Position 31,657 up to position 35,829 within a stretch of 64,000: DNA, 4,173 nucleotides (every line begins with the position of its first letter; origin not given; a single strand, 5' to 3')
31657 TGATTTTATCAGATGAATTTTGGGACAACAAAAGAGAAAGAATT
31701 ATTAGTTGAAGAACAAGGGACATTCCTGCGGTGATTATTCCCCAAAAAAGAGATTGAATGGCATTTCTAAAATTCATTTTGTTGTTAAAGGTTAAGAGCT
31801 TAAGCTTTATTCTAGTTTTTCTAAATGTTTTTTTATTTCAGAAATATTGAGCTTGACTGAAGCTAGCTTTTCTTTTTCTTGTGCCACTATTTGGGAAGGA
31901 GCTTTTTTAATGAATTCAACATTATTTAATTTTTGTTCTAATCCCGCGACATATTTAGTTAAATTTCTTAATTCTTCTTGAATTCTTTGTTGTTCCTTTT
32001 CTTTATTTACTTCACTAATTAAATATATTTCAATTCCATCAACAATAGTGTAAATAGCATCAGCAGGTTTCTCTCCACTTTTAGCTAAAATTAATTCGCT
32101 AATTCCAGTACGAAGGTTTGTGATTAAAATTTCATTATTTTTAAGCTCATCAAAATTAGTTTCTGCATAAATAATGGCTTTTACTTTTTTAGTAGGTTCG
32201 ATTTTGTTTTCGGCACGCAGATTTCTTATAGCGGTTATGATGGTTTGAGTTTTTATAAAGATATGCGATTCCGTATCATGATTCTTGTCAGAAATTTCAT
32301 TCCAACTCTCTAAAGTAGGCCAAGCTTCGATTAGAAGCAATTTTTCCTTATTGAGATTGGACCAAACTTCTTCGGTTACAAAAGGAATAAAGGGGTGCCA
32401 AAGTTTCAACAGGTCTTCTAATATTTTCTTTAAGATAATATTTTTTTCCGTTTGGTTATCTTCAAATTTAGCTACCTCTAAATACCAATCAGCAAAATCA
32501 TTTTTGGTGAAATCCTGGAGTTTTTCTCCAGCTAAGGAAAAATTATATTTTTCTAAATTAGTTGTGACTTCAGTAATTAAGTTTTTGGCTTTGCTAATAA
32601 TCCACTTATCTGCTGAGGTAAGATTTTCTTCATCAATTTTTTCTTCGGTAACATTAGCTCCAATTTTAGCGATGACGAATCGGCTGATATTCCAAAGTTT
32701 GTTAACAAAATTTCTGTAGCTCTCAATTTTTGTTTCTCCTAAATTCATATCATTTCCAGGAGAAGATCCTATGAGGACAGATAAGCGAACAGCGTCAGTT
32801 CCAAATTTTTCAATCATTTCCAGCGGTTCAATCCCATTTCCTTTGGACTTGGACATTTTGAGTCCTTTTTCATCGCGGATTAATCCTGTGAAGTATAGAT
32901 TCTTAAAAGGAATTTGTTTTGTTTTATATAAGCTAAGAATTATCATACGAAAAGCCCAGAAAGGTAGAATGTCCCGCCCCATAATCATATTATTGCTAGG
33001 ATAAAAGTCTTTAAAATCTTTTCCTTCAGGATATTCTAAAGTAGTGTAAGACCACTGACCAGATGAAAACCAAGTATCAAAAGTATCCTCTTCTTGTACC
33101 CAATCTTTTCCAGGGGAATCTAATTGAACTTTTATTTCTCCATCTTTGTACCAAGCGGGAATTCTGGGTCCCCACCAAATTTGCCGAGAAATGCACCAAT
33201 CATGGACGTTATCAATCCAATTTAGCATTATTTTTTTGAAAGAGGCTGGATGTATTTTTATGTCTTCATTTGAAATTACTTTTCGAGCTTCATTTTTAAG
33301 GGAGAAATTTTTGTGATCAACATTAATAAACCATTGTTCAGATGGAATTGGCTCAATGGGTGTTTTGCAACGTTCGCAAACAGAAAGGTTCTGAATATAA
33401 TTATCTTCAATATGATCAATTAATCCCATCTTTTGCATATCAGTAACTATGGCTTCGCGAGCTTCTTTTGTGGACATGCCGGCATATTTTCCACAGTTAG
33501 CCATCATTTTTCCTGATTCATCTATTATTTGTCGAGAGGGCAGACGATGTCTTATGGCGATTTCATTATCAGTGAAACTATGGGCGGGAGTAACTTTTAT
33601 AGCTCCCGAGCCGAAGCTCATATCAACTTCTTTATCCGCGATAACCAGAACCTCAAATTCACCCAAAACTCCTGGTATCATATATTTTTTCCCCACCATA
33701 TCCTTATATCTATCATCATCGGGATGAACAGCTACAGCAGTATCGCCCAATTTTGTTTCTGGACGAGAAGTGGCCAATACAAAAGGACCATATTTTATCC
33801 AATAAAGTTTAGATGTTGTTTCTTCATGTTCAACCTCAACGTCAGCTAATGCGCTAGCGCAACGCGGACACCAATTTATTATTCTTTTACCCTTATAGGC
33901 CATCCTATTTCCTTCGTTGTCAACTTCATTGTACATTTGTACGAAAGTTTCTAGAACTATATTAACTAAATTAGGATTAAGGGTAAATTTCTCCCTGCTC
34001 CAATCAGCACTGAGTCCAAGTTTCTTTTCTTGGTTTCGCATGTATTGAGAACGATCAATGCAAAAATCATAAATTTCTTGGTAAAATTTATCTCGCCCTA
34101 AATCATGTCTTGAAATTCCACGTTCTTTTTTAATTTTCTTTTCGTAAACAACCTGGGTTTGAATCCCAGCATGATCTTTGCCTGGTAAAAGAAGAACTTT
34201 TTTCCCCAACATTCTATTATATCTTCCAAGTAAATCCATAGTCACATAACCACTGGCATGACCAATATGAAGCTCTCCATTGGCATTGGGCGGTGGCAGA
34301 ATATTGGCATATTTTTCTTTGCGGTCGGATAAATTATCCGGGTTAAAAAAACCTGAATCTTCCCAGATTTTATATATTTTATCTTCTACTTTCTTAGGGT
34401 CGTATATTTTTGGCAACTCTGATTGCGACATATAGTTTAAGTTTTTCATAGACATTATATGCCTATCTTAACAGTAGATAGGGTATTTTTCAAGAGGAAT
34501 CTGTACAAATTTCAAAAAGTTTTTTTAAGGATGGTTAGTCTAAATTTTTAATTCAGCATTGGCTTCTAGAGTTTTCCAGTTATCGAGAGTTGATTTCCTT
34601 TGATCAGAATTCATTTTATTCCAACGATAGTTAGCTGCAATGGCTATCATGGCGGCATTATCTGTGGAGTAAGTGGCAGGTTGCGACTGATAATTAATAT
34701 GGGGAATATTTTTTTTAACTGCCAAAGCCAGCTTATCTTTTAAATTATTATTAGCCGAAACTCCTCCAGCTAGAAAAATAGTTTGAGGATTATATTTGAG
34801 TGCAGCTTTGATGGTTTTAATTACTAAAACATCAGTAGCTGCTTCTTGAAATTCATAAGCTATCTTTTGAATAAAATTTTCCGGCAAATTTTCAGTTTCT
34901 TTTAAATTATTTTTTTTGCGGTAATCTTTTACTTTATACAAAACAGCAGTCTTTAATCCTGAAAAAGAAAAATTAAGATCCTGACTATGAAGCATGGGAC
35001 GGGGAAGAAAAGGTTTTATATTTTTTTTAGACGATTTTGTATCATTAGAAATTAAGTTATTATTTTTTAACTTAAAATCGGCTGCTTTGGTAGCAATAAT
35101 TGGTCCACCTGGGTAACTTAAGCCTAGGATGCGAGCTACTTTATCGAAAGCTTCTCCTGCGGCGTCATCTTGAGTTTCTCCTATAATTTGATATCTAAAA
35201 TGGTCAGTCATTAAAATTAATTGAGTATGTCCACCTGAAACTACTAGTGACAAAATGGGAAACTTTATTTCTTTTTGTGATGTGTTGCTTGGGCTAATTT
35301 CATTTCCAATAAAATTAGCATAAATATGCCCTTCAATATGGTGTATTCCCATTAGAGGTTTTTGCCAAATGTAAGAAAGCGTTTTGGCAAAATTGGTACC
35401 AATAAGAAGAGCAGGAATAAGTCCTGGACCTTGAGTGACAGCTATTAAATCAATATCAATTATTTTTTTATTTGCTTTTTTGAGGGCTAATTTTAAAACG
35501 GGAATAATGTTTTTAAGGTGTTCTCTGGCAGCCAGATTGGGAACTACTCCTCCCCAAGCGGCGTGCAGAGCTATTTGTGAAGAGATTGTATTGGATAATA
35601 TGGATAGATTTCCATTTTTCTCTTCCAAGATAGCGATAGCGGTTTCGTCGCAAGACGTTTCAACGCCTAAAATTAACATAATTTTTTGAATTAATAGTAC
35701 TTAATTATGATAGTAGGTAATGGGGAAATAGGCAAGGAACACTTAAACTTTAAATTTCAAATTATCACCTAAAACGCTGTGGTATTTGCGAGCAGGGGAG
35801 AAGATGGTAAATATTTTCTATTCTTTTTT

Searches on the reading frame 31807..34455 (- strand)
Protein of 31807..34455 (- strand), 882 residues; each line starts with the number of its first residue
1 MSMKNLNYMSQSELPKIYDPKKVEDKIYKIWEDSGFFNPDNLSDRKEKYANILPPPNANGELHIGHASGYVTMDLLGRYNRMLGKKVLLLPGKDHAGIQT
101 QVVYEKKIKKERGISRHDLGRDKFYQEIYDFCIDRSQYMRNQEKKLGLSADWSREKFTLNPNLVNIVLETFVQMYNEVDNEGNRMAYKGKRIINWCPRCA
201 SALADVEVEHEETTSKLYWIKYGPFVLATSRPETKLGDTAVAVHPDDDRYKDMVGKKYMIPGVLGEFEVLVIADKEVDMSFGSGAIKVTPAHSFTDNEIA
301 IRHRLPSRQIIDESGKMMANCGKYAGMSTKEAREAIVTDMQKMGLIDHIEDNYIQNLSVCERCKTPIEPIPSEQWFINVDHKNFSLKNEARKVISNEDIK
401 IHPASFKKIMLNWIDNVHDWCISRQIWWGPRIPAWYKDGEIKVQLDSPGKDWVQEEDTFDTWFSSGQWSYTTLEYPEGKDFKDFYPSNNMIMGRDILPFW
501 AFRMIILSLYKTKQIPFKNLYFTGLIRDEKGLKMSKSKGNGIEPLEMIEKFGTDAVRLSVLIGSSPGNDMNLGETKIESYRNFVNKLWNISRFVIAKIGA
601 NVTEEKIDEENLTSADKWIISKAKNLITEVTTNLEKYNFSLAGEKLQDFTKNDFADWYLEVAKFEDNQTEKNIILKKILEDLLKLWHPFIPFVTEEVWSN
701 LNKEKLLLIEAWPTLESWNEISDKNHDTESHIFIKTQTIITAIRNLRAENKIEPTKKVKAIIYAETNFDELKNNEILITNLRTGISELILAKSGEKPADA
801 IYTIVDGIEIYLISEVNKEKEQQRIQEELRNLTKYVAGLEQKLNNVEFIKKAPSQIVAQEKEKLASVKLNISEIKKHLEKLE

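Call 63: search_protein_families(library=pfam, max_evalue=0.00001, proteins=[window:31807-34455:-])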
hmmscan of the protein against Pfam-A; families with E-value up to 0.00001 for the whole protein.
window:31807-34455:- (882 aa): 4 families
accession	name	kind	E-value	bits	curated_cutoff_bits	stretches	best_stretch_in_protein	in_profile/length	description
PF00133.28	tRNA-synt_1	-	1.7e-111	373.4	22.7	2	26-445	1-256/414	tRNA synthetases class I (I, L, M and V)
PF08264.19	Anticodon_1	-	5.5e-31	107.9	25.1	1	616-761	1-147/148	Anticodon-binding domain of tRNA ligase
PF09334.17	tRNA-synt_1g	-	1.1e-23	84.1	20.1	2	358-582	167-376/391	tRNA synthetases class I (M)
PF10458.14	Val_tRNA-synt_C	-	1.1e-09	38.9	25.9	1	819-881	3-65/66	Valyl tRNA synthetase tRNA binding arm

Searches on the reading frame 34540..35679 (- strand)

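Call 63: search_protein_families(library=pfam, max_evalue=0.00001, proteins=[window:34540-35679:-])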
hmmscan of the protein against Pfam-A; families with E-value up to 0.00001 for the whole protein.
window:34540-35679:- (379 aa): 1 family
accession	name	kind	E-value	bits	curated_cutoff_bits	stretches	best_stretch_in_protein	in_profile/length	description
PF00814.31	TsaD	-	3.9e-80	269.8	24.8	1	27-346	2-263/264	tRNA N6-adenosine threonylcarbamoyltransferase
